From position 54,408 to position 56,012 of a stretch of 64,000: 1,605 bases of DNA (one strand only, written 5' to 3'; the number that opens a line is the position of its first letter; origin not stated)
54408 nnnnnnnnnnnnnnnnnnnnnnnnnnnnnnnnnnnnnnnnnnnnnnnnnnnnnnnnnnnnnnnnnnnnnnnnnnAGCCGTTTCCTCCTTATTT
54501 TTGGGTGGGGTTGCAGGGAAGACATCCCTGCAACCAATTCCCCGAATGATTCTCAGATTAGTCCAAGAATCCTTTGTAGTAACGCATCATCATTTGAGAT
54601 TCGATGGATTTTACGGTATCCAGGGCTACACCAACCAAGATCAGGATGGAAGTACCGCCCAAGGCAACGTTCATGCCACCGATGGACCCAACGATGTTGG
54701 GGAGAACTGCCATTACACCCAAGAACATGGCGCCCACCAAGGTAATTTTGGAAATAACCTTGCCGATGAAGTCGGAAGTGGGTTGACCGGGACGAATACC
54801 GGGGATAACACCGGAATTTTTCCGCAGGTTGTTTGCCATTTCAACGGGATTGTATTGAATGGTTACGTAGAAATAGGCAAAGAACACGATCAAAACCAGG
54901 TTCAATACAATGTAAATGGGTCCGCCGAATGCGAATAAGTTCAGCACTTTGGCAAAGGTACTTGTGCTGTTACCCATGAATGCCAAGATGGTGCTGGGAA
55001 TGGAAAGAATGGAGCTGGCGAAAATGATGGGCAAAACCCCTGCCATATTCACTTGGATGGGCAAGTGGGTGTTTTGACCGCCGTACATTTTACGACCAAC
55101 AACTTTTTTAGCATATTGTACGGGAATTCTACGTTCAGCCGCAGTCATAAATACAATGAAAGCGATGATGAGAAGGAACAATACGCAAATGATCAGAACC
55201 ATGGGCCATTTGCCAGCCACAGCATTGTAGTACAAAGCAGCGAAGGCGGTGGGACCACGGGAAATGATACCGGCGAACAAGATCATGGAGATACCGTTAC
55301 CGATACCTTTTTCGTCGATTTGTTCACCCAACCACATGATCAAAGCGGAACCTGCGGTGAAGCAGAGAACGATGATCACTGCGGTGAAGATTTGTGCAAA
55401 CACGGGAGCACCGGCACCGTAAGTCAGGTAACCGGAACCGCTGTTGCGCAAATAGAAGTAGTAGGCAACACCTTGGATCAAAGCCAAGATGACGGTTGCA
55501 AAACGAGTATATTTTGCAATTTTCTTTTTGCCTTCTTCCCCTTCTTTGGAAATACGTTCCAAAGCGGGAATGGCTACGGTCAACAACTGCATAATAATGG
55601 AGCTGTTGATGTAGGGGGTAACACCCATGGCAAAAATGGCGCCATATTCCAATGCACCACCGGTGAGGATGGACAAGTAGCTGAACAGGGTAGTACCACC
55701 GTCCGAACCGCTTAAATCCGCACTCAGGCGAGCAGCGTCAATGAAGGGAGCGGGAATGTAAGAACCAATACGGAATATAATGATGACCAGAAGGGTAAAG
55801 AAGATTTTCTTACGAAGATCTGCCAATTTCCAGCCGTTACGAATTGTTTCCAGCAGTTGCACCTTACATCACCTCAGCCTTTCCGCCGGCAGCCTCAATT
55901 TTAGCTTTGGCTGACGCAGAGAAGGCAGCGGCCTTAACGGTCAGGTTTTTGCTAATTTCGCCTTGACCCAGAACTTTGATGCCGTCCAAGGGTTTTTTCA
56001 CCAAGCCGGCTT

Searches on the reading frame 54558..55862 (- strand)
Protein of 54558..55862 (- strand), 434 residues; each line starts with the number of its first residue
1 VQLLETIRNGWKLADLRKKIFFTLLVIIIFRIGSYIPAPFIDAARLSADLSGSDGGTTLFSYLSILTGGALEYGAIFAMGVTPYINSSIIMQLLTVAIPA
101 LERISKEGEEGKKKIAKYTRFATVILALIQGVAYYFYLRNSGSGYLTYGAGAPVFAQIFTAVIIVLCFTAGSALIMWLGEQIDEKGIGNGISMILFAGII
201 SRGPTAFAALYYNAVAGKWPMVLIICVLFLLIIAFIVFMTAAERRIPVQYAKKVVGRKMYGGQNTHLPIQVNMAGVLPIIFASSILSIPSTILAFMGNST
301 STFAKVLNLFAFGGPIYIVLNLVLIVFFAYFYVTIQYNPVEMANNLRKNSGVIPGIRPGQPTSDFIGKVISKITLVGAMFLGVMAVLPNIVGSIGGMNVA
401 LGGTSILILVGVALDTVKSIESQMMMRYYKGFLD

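Call 64: search_protein_families(library=pfam, proteins=[window:54558-55862:-], max_evalue=0.00001)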
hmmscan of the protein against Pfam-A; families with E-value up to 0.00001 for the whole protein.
window:54558-55862:- (434 aa): 1 family
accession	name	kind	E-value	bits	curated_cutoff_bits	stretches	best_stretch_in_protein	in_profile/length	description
PF00344.25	SecY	-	1.2e-111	373.4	32.2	1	76-417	2-306/306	SecY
